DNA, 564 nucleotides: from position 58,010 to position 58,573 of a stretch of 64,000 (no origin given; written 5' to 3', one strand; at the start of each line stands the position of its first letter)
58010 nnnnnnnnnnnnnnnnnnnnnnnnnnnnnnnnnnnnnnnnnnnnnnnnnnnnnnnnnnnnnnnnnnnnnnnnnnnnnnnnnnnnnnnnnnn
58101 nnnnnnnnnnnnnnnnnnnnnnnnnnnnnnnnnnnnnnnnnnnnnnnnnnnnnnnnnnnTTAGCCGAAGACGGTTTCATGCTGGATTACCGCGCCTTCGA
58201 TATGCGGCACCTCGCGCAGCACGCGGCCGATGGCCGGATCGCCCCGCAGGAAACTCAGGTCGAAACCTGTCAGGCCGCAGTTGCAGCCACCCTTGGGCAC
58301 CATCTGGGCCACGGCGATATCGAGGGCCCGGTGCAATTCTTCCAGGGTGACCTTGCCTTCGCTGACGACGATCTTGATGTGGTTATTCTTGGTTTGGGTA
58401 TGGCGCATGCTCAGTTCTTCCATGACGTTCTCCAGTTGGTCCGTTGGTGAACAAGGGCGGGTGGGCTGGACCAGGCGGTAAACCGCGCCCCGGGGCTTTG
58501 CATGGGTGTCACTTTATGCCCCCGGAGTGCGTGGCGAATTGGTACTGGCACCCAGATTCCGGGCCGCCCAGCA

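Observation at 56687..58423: Compact DUF692/MNIO operon with a DUF2063-like partner and an upstream small Cys protein: candidate new RiPP-type system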

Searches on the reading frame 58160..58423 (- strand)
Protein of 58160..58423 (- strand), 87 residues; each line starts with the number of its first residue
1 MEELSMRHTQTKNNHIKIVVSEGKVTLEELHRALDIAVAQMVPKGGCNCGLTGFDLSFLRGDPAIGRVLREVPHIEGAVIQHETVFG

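Call 3: search_protein_families(library=pfam, proteins=[window:58160-58423:-], max_evalue=1)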
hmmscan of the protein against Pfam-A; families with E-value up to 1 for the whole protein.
window:58160-58423:- (87 aa): 0 families

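Call 4: search_protein_families(library=ncbifam, proteins=[window:58160-58423:-], max_evalue=1)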
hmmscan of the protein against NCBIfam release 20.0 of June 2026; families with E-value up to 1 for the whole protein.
window:58160-58423:- (87 aa): 0 families

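Call 5: find_homologous_proteins(query=window:58160-58423:-, max_evalue=0.01)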
Query window:58160-58423:- (87 aa): 174 proteins with E <= 0.01 among 175 candidates; the best 120 are listed.
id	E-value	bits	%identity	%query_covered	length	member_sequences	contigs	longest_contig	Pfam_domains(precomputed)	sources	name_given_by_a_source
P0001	1.6e-50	186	99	100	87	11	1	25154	-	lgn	-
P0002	3.2e-47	176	95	99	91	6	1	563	-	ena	-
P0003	6.5e-42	159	89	95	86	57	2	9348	-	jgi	jgi:hypothetical protein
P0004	2.0e-41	157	89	95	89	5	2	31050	-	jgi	jgi:hypothetical protein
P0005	8.9e-37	142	78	98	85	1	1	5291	-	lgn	-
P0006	1.6e-36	142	78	98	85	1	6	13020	-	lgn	-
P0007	1.8e-35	138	75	98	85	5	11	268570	-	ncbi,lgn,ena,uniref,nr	ncbi:hypothetical protein GTP41_14750 [Pseudoduganella sp. DS3]|uniref:Uncharacterized protein n=1 T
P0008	5.6e-35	137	78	95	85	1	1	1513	-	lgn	-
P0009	1.8e-30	122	74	84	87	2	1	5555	-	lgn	-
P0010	2.1e-30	122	68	85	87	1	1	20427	-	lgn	-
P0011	2.2e-30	122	71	84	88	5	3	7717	-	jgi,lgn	-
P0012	2.9e-30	122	66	85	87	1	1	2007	-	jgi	jgi:hypothetical protein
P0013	6.6e-30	121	67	87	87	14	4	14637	-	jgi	jgi:hypothetical protein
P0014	7.3e-30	120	75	83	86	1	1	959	-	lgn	-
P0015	8.7e-30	120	68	85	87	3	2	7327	-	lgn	-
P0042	6.6e-27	111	68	82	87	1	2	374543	-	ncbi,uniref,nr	ncbi:hypothetical protein JJB11_13980 [Ramlibacter ginsenosidimutans]|uniref:Uncharacterized protein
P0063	1.8e-24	103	65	82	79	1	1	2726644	-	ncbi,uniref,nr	ncbi:hypothetical protein CupriaWKF_27985 [Cupriavidus sp. WKF15]|uniref:hypothetical protein n=1 Ta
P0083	4.9e-23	99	67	80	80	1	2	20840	-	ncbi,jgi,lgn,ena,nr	ncbi:MAG TPA: hypothetical protein VKZ18_10850 [Polyangia bacterium]|nr:hypothetical protein [Polyan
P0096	1.1e-22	97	67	82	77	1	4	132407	-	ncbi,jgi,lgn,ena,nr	ncbi:MAG TPA: hypothetical protein VKB79_07280 [Bryobacteraceae bacterium]|nr:hypothetical protein [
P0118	1.7e-21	94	62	82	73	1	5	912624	-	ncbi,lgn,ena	-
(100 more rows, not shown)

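Call 19: list_cluster_members(proteins=[L015:6846-7106:+, window:58163-58423:-, window:57301-58179:-])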
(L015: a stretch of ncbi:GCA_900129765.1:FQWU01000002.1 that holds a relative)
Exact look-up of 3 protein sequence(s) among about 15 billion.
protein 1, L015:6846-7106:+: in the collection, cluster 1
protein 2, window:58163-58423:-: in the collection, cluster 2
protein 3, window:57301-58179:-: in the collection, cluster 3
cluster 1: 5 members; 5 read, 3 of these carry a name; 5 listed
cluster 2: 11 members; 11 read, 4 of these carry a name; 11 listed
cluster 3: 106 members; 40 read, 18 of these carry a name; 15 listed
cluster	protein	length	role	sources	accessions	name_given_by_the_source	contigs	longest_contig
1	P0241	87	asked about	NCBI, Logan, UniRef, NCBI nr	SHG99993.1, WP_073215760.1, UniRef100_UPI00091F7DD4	hypothetical protein [Massilia sp. CF038] | hypothetical protein n=1 Tax=Massilia sp. CF038 TaxID=1881045 RepID=UPI00091F7DD4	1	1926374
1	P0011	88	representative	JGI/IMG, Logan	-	-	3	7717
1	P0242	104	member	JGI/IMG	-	hypothetical protein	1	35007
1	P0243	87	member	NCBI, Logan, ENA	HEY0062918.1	MAG TPA: hypothetical protein VGC21_12420 [Telluria sp.]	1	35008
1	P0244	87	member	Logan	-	-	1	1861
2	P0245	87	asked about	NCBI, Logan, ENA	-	-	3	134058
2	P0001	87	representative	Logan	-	-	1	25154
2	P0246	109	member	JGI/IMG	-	hypothetical protein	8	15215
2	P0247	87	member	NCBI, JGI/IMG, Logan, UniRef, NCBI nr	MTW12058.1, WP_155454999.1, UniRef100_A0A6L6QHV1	hypothetical protein GM658_15740 [Pseudoduganella eburnea] | hypothetical protein | Uncharacterized protein n=1 Tax=Massilia eburnea TaxID=1776165 RepID=A0A6L6QHV1_9BURK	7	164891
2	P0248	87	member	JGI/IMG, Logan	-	hypothetical protein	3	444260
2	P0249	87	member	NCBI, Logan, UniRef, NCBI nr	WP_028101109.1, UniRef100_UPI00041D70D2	hypothetical protein [Pseudoduganella violaceinigra] | hypothetical protein n=1 Tax=Pseudoduganella violaceinigra TaxID=246602 ...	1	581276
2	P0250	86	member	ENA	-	-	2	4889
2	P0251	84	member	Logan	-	-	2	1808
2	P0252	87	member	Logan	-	-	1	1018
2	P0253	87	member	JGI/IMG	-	-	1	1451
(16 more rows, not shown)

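Call 23: find_encoding_contigs(protein=P0042, flank=8000, max_places=1)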
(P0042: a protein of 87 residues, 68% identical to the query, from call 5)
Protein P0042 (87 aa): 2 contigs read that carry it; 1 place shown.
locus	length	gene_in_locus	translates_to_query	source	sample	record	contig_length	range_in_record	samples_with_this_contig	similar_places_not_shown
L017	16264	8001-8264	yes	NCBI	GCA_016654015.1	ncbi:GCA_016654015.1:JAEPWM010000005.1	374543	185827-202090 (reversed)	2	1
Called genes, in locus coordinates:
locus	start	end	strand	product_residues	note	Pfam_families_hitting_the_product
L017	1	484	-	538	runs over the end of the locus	PF06609:TRI12, PF00083:Sugar_tr (weak), PF07690:MFS_1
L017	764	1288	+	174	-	PF00691:OmpA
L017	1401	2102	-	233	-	PF14378:PAP2_3, PF01569:PAP2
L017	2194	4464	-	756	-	PF06733:DEAD_2, PF13307:Helicase_C_2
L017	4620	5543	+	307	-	PF04280:Tim44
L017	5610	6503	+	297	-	PF00126:HTH_1, PF03466:LysR_substrate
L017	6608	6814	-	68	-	PF07311:Dodecin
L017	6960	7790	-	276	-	PF13378:MR_MLE_C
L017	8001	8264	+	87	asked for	-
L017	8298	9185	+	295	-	PF05114:MbnB_TglH_ChrH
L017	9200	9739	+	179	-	-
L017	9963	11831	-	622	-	-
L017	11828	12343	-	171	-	PF20288:MC2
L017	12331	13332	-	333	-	PF20282:CTD6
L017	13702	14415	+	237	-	-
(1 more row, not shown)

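Call 24: find_encoding_contigs(protein=P0063, flank=8000, max_places=1)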
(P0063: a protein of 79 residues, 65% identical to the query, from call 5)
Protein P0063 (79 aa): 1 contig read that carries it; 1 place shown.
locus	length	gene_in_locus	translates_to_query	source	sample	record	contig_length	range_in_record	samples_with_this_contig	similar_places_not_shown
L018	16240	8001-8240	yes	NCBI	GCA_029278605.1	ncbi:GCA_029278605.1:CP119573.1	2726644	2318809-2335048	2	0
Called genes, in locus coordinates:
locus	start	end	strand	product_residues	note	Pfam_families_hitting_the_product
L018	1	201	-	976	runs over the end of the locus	PF00264:Tyrosinase, PF00092:VWA (weak), PF13519:VWA_2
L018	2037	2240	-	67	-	-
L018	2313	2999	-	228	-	PF24521:Ank_KRIT1 (faint), PF12796:Ank_2, PF13637:Ank_4 (weak), PF13857:Ank_5, PF00023:Ank (weak), PF13606:Ank_3 (weak), PF13637:Ank_4 (weak)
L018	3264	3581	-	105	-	-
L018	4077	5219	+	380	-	PF06821:Ser_hydrolase (faint), PF05990:DUF900, PF12697:Abhydrolase_6 (weak)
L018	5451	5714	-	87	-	-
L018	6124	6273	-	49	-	-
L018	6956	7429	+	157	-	-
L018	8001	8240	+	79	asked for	-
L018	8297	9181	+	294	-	PF05114:MbnB_TglH_ChrH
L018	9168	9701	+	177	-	-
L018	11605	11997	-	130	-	-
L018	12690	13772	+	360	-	PF03372:Exo_endo_phos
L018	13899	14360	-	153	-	PF09900:DUF2127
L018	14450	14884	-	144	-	-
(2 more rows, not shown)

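Call 25: find_encoding_contigs(protein=P0096, flank=8000, max_places=1)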
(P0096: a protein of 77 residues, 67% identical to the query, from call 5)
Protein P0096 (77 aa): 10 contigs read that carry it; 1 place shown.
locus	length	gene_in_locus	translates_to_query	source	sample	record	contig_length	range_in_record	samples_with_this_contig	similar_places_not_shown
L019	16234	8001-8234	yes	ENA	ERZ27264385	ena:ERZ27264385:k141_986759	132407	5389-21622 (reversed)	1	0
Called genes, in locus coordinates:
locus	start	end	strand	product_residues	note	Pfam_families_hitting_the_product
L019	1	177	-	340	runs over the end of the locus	PF00701:DHDPS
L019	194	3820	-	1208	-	PF13620:CarboxypepD_reg, PF13715:CarbopepD_reg_2 (weak), PF25183:OMP_b-brl_4, PF00593:TonB_dep_Rec_b-barrel (weak)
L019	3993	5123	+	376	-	PF00801:PKD, PF18911:PKD_4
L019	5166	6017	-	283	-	PF09339:HTH_IclR, PF01614:IclR_C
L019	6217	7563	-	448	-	-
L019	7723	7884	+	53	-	-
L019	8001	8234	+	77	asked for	-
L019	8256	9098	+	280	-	PF05114:MbnB_TglH_ChrH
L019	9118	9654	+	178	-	-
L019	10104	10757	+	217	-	-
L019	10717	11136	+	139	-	-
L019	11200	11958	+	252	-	PF04012:PspA_IM30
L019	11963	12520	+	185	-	-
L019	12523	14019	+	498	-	-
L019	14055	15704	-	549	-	PF00933:Glyco_hydro_3, PF01915:Glyco_hydro_3_C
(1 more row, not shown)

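Call 37: find_encoding_contigs(protein=P0083, flank=8000, max_places=1)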
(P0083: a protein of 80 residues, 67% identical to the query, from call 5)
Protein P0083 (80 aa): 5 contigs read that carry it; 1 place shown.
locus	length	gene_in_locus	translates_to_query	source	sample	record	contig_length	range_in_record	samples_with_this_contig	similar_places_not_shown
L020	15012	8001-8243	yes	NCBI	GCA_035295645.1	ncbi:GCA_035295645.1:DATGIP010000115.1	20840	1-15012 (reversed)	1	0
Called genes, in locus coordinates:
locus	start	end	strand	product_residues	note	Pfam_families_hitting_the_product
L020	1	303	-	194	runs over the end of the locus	PF14333:DUF4389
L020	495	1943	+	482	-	PF00672:HAMP, PF00512:HisKA, PF13581:HATPase_c_2 (weak), PF02518:HATPase_c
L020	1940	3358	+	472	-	PF00072:Response_reg, PF00158:Sigma54_activat, PF14532:Sigma54_activ_2, PF07728:AAA_5, PF25601:AAA_lid_14, PF02954:HTH_8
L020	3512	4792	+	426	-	PF03738:GSP_synth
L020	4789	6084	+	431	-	-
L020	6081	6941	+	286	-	-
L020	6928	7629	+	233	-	PF22814:WelO5 (weak)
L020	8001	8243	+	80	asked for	-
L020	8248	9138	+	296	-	PF05114:MbnB_TglH_ChrH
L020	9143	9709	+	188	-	-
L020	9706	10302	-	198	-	PF00210:Ferritin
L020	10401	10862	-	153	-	-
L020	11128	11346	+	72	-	-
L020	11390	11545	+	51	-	PF18919:DUF5670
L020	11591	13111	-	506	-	PF00144:Beta-lactamase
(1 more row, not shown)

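Call 38: find_encoding_contigs(protein=P0118, flank=8000, max_places=1)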
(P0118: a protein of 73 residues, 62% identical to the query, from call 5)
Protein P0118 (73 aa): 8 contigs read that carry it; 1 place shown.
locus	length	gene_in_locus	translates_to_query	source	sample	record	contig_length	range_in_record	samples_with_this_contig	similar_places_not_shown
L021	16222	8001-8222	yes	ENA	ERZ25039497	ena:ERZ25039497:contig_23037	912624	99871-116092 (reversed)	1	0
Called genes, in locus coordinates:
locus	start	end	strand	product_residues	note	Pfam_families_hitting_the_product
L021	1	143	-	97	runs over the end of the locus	PF09699:Paired_CXXCH_1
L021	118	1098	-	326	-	PF02085:Cytochrom_CIII (faint), PF03264:Cytochrom_NNT (faint), PF13435:Cytochrome_C554 (faint), PF09699:Paired_CXXCH_1, PF14522:Cytochrome_C7 (weak), PF09699:Paired_CXXCH_1, PF14537:Cytochrom_c3_2 (weak), PF09699:Paired_CXXCH_1, +1 more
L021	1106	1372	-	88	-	-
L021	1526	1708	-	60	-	-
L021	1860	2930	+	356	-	PF00672:HAMP, PF00512:HisKA, PF02518:HATPase_c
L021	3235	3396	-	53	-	-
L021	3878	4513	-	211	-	PF01098:FTSW_RODA_SPOVE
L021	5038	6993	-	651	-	PF01594:AI-2E_transport, PF02310:B12-binding (faint)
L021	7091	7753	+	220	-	PF12146:Hydrolase_4 (faint), PF20408:Abhydrolase_11, PF12695:Abhydrolase_5 (weak)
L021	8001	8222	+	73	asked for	-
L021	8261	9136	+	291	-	PF05114:MbnB_TglH_ChrH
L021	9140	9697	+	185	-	-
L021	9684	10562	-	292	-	PF01963:TraB_PrgY_gumN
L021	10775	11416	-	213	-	PF02627:CMD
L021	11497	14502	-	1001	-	PF13620:CarboxypepD_reg, PF13715:CarbopepD_reg_2 (faint), PF17210:SdrD_B (faint), PF25183:OMP_b-brl_4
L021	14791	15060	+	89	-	-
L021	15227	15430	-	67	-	-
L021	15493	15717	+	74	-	-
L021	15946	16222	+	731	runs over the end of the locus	PF02897:Peptidase_S9_N, PF00326:Peptidase_S9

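Call 47: predict_structure(alignment_id=A4)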
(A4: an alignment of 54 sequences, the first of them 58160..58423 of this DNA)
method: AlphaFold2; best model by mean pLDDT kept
length: 87 residues; sequences in the alignment: 54
mean_pLDDT: 57.1   pTM: 0.39
mean pLDDT of the five models: 57.1, 55.4, 54.6, 54.6, 48.1
residues with pLDDT >= 90: 0; 70-90: 15; 50-70: 41; < 50: 31
segments of 3 or more residues with pLDDT < 50: 1-11, 45-47, 49-51, 53-61, 83-87
pLDDT, mean of each block of 10 residues (from residue 1): 42 60 73 76 52 44 56 61 45
secondary structure, 60 per line:
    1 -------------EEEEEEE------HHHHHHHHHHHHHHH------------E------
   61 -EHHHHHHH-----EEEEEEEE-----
elements in order: E14-20 H27-41 H63-69 E75-82

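Call 56: search_protein_representatives(alignment_id=A4)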
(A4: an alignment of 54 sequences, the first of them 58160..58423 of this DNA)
Query: 54 sequences, 82 profile positions. Proteins with E-value up to 0.001 (for the whole library): 41; up to 1e-10: 14; up to 1e-30: 1. The best 41 are listed.
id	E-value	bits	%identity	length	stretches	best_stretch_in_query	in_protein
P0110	2.7e-33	129.8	-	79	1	6-80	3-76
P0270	1.0e-29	118.3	-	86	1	4-80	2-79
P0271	2.0e-27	110.9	-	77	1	8-81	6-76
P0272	2.1e-26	107.6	-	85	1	9-80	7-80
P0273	3.2e-26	107.1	-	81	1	1-80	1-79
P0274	2.1e-24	101.3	-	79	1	6-81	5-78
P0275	5.5e-24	99.9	-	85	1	4-58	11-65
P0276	4.6e-21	90.5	-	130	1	32-81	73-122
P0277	5.1e-20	87.2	-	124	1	12-81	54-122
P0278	1.7e-19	85.5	-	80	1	8-81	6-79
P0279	1.9e-19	85.4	-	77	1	6-72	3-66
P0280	1.7e-18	82.3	-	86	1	5-81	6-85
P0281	3.3e-13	65.4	-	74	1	26-60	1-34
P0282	7.3e-11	57.9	-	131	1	10-77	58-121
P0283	3.3e-09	52.6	-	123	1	5-65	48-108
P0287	2.3e-07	46.6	-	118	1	7-79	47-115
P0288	3.1e-06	43.0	-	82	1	11-77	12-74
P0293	2.1e-05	40.3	-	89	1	13-80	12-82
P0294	3.0e-05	39.9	-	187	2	17-57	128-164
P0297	5.1e-05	39.1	-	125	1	12-61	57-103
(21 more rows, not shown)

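Call 59: find_encoding_contigs(protein=P0277, flank=6000, max_places=2)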
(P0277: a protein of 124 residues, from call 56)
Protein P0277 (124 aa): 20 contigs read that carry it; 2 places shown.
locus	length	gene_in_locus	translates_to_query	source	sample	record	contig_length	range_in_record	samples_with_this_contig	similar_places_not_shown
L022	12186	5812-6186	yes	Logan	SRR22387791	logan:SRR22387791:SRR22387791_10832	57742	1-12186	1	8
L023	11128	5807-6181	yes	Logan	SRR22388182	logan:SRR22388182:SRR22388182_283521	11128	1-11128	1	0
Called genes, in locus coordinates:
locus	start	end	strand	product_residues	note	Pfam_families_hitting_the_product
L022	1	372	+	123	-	?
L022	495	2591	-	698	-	-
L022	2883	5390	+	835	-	PF14516:AAA_35, PF00515:TPR_1 (faint), PF07719:TPR_2 (faint), PF13424:TPR_12 (weak), PF24885:TPR_NPHP3 (weak), PF13424:TPR_12, PF13374:TPR_10 (weak), PF13424:TPR_12, +1 more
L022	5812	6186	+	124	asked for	-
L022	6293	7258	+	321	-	PF05114:MbnB_TglH_ChrH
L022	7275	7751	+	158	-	-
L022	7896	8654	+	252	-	-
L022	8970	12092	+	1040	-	PF00486:Trans_reg_C, PF03704:BTAD, PF13191:AAA_16 (weak), PF13424:TPR_12 (weak), PF17874:TPR_MalT (weak)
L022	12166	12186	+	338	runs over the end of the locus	PF24681:Kelch_KLHDC2_KLHL20_DRC7, PF25210:Kelch_FKB95, PF24981:Beta-prop_ATRN-LZTR1, PF01344:Kelch_1, PF13415:Beta-prop_FBX42, PF13964:Beta-prop_Calicin, PF13415:Beta-prop_FBX42, PF01344:Kelch_1, +8 more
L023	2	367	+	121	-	?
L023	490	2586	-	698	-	-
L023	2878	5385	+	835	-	PF14516:AAA_35, PF00515:TPR_1 (faint), PF07719:TPR_2 (faint), PF13424:TPR_12 (weak), PF24885:TPR_NPHP3 (weak), PF13424:TPR_12, PF13374:TPR_10 (weak), PF13424:TPR_12, +1 more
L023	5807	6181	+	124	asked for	-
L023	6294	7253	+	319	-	PF05114:MbnB_TglH_ChrH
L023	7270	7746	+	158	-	-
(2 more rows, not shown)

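Call 60: find_encoding_contigs(protein=P0294, flank=6000, max_places=2)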
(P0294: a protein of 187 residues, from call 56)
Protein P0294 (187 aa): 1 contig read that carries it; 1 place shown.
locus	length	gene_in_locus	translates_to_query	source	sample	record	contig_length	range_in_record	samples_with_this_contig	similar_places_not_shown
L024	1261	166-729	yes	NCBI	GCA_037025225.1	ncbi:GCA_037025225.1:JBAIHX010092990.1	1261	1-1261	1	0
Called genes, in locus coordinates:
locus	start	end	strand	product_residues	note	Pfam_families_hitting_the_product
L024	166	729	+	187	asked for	-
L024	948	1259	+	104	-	?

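Call 61: find_encoding_contigs(protein=P0288, flank=6000, max_places=1)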
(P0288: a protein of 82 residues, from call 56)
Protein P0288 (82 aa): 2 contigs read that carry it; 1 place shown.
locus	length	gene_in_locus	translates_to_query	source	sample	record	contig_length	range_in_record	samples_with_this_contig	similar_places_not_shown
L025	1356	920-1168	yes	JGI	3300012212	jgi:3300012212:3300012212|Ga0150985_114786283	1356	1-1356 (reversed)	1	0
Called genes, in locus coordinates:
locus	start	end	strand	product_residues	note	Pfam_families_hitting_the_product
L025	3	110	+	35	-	?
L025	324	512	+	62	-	-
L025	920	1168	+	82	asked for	-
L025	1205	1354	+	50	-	?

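Call 62: find_encoding_contigs(protein=P0293, flank=6000, max_places=1)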
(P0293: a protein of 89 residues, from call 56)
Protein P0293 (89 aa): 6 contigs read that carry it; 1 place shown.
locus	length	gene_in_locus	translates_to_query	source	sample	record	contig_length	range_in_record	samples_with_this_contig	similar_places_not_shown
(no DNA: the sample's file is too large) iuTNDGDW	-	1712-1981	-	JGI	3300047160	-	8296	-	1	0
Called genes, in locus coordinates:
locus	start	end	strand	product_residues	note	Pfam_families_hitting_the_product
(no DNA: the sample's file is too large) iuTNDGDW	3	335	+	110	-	?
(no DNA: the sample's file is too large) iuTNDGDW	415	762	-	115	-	-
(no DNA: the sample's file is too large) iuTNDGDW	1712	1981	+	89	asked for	-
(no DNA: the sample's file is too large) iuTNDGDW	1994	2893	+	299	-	PF05114:MbnB_TglH_ChrH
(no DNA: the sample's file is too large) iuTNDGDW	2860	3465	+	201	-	-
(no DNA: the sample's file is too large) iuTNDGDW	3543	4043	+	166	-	-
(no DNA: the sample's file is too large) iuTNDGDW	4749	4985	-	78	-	-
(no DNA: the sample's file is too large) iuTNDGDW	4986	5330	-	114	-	-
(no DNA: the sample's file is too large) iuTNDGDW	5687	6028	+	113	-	-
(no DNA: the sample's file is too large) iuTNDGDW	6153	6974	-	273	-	-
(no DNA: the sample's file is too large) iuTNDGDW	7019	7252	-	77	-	-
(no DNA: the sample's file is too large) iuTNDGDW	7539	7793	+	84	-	-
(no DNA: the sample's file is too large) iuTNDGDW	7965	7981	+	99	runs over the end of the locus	-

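Call 63: search_protein_families(library=pfam, proteins=[L024:948-1259:+, L022:7275-7751:+, L022:7896-8654:+, L022:6293-7258:+], max_evalue=0.01)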
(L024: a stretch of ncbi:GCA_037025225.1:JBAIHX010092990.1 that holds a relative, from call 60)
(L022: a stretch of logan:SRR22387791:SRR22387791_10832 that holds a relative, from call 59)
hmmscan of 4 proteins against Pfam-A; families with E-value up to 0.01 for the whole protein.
L024:948-1259:+ (104 aa): 1 family
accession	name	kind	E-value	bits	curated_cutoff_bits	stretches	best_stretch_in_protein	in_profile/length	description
PF05114.20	MbnB_TglH_ChrH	-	2.7e-08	33.8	25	1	28-103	14-81/263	RiPP precursor modification enzyme MbnB/TglH/ChrH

L022:7275-7751:+ (158 aa): 0 families

L022:7896-8654:+ (252 aa): 0 families

L022:6293-7258:+ (321 aa): 1 family
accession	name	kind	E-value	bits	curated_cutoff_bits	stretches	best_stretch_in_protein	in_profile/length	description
PF05114.20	MbnB_TglH_ChrH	-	4.1e-50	170.9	25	1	52-261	25-235/263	RiPP precursor modification enzyme MbnB/TglH/ChrH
